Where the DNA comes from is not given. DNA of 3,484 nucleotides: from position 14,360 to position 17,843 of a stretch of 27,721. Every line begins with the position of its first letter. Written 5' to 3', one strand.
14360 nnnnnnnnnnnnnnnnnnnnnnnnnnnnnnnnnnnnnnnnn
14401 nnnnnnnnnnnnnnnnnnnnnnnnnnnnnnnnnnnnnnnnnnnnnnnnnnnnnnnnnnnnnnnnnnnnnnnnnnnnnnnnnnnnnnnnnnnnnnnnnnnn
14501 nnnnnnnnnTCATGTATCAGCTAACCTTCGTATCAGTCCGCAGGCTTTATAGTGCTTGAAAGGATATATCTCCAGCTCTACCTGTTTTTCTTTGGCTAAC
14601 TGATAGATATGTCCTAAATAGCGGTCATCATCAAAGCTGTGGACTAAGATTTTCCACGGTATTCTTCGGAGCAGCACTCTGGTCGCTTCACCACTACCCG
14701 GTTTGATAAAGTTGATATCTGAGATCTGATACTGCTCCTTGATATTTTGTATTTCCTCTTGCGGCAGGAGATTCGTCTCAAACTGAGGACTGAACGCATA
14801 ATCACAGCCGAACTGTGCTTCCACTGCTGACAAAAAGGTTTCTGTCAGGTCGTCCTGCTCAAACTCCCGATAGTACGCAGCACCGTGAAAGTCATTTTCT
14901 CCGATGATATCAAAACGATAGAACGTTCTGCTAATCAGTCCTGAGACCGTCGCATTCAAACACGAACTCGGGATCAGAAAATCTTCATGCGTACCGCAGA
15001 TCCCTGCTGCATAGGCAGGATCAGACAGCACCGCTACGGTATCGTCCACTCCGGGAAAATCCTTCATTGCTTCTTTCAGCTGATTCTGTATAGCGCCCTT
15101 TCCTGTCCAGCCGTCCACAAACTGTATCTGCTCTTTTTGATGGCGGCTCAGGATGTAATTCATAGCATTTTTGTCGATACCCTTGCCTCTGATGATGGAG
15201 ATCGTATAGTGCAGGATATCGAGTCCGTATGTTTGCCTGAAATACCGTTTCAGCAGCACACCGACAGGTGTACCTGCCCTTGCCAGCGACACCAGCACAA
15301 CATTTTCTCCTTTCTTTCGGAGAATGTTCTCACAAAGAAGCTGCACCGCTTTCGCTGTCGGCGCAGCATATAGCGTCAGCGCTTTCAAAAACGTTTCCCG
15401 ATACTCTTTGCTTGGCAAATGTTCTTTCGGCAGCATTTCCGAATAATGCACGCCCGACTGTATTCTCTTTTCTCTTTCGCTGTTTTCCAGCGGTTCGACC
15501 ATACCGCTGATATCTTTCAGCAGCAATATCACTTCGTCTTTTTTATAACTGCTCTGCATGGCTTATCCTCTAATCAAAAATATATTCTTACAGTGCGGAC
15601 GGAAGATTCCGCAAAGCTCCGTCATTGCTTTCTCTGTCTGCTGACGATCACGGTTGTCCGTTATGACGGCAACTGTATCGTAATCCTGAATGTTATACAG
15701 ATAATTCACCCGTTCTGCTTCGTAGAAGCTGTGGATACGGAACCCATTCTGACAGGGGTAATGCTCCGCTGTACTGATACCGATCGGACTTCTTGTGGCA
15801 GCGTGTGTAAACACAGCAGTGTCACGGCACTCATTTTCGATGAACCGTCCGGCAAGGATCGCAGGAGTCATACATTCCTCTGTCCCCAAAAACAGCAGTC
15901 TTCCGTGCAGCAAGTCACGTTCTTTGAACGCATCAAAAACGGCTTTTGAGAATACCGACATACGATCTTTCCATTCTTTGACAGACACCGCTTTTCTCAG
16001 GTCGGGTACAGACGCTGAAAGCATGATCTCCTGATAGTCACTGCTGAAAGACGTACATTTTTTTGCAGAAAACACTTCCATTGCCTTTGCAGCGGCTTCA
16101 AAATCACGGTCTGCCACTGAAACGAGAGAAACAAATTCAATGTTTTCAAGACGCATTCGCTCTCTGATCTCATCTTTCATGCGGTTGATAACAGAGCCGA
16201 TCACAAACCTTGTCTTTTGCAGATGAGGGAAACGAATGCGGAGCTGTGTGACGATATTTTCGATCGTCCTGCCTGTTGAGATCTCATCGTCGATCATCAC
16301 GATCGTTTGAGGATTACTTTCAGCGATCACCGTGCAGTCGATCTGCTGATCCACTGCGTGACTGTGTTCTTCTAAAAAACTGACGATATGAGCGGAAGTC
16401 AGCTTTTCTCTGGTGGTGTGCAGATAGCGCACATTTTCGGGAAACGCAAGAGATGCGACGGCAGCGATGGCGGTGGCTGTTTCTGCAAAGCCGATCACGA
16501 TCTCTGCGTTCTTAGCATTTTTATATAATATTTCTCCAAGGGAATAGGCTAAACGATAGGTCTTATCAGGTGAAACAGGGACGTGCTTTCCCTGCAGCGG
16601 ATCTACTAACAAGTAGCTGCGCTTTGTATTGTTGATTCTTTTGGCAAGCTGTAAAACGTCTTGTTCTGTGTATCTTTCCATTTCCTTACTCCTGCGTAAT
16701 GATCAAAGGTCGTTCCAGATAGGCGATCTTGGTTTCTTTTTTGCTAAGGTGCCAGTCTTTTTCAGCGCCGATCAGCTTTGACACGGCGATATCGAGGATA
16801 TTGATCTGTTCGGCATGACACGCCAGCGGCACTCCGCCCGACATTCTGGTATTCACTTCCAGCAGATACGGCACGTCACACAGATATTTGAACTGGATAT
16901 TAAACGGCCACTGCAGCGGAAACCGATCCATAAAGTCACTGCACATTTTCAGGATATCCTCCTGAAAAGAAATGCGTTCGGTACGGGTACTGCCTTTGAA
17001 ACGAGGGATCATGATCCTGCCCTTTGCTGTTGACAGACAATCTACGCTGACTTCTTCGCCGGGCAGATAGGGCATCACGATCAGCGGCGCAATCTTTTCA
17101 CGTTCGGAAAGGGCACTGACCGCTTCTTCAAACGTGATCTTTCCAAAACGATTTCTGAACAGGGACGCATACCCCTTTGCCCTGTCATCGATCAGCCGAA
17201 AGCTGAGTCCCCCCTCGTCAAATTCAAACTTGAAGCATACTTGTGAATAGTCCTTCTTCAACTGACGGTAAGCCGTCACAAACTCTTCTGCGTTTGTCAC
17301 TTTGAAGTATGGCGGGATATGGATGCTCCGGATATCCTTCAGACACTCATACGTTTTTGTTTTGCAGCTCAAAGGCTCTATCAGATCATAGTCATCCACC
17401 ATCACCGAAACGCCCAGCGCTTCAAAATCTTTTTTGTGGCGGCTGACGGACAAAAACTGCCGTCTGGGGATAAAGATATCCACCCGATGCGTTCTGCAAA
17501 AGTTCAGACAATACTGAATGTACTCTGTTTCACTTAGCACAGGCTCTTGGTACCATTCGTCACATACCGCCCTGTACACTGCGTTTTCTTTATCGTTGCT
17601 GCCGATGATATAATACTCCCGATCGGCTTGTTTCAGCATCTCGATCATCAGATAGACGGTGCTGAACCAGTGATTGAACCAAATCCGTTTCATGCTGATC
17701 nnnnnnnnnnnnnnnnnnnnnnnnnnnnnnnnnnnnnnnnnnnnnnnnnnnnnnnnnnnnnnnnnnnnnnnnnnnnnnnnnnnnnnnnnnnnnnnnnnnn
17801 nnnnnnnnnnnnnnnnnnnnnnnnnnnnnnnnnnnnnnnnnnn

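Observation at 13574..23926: Complete, compact Ter-type stress operon with a non-standard gene set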

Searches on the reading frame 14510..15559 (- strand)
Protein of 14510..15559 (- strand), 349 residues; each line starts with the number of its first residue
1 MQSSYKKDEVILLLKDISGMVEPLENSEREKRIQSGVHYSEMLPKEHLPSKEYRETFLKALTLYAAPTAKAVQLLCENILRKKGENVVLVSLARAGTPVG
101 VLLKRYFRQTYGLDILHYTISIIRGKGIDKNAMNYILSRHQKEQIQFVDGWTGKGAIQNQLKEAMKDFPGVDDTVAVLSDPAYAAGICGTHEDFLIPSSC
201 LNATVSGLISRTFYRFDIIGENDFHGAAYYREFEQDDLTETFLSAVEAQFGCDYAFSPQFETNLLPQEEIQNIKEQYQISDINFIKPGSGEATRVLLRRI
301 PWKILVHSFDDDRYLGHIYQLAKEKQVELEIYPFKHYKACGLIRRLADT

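Call 3: search_protein_families(library=pfam, proteins=[window:14510-15559:-], max_evalue=0.01)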
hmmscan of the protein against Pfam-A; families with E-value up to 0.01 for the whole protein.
window:14510-15559:- (349 aa): 2 families
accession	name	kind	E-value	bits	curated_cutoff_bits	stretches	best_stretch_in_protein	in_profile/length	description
PF11202.14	StiP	-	3e-102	341.5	28.7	1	3-246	1-244/245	Tellurite-like stress resistance cysteine protease StiP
PF15608.11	PELOTA_1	-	5.3e-29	100.3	25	1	267-344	4-80/81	PELOTA RNA binding domain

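Call 4: search_protein_families(library=ncbifam, proteins=[window:14510-15559:-], max_evalue=0.01)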
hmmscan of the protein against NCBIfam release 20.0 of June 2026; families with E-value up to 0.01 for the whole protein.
window:14510-15559:- (349 aa): 0 families

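Call 6: search_protein_families(library=padloc, proteins=[window:14510-15559:-], max_evalue=0.01)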
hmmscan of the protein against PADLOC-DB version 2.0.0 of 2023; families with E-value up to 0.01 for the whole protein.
window:14510-15559:- (349 aa): 1 family
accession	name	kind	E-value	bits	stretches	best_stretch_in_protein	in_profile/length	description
PDLC00239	LmuA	-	0.006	14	0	110-150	212-251/349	DUF4297 domain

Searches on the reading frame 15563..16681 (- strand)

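Call 3: search_protein_families(library=pfam, proteins=[window:15563-16681:-], max_evalue=0.01)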
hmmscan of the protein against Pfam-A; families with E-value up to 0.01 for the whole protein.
window:15563-16681:- (372 aa): 3 families
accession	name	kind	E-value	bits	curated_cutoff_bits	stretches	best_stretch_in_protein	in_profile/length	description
PF15609.12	PRTase_2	-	9.8e-41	139.8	28.8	1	10-177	2-169/188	Phosphoribosyl transferase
PF12500.13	TRSP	-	3e-15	56.6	25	1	258-352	31-123/128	TRSP domain C terminus to PRTase_2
PF24390.1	PRTase-CE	-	0.00021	21.7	27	1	79-194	60-175/253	PRTase-CE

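Call 4: search_protein_families(library=ncbifam, proteins=[window:15563-16681:-], max_evalue=0.01)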
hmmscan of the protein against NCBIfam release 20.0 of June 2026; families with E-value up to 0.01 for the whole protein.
window:15563-16681:- (372 aa): 3 families
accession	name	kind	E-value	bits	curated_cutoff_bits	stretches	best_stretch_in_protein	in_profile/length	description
NF002620.0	PRK02277.1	subfamily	0.00061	19.5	115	1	42-148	70-165/201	orotate phosphoribosyltransferase-like protein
NF040646.1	HPT_Archaea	equivalog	0.0063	16.1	200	0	125-178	115-166/184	hypoxanthine/guanine phosphoribosyltransferase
NF009211.0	PRK12560.1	equivalog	0.0072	16.1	188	0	122-178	112-168/187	adenine phosphoribosyltransferase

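Call 6: search_protein_families(library=padloc, proteins=[window:15563-16681:-], max_evalue=0.01)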
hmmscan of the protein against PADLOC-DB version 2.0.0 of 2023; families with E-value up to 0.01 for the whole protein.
window:15563-16681:- (372 aa): 4 families
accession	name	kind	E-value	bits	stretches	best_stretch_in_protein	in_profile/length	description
PDLC02931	PRTase_III-A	-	0.00084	17.1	1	116-187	136-195/267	-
PDLC02935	PRTase_III-A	-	0.0011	16.4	1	122-184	126-187/290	-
PDLC02633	DrmD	-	0.0033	13.4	1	111-179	128-198/839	DrmD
PDLC02932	PRTase_III-A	-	0.004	14.7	1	115-189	126-190/271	-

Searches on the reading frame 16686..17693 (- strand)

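Call 3: search_protein_families(library=pfam, proteins=[window:16686-17693:-], max_evalue=0.01)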
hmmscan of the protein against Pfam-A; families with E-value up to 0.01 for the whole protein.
window:16686-17693:- (335 aa): 2 families
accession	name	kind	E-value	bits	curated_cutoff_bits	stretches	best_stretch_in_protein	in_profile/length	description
PF15632.11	ATPgrasp_Ter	-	1.2e-31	109.6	29.1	1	202-325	3-127/131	ATP-grasp in the biosynthetic pathway with Ter operon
PF21360.3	PylC-like_N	-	1.9e-05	25.2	27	1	17-97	13-95/96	PylC-like, N-terminal domain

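Call 4: search_protein_families(library=ncbifam, proteins=[window:16686-17693:-], max_evalue=0.01)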
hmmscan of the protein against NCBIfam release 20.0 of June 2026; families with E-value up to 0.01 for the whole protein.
window:16686-17693:- (335 aa): 9 families
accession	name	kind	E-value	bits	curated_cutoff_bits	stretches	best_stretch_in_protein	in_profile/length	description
NF009402.0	PRK12767.1-1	equivalog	3.1e-18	65.7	218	1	17-311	20-302/329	carbamoyl phosphate synthase-like protein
NF009405.0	PRK12767.1-4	equivalog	4e-18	65.5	390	1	25-294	25-276/320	carbamoyl phosphate synthase-like protein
NF009404.0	PRK12767.1-3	equivalog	1.1e-13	50.8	316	1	27-122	26-123/344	carbamoyl phosphate synthase-like protein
NF009403.0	PRK12767.1-2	equivalog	7.3e-13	48.4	286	1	17-140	12-136/342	carbamoyl phosphate synthase-like protein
NF009406.0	PRK12767.1-5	equivalog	3.9e-12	45.9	271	1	37-312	40-298/327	carbamoyl phosphate synthase-like protein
NF005315.0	PRK06849.1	equivalog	1.1e-05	24.6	406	1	45-140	49-145/389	hypothetical protein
TIGR01369.1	CPSaseII_lrg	equivalog_domain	1.9e-05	22.5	1027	1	244-313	801-870/1052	carbamoyl-phosphate synthase (glutamine-hydrolyzing) large subunit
NF003671.0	PRK05294.1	equivalog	3e-05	21.8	599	1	245-312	799-866/1058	carbamoyl-phosphate synthase large subunit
NF053643.1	Ddl_archaea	equivalog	0.0017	17.4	500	0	245-323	231-311/367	putative pseudomurein biosynthesis ATP-grasp protein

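Call 6: search_protein_families(library=padloc, proteins=[window:16686-17693:-], max_evalue=0.01)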
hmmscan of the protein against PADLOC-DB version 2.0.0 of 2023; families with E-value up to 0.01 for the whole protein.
window:16686-17693:- (335 aa): 0 families
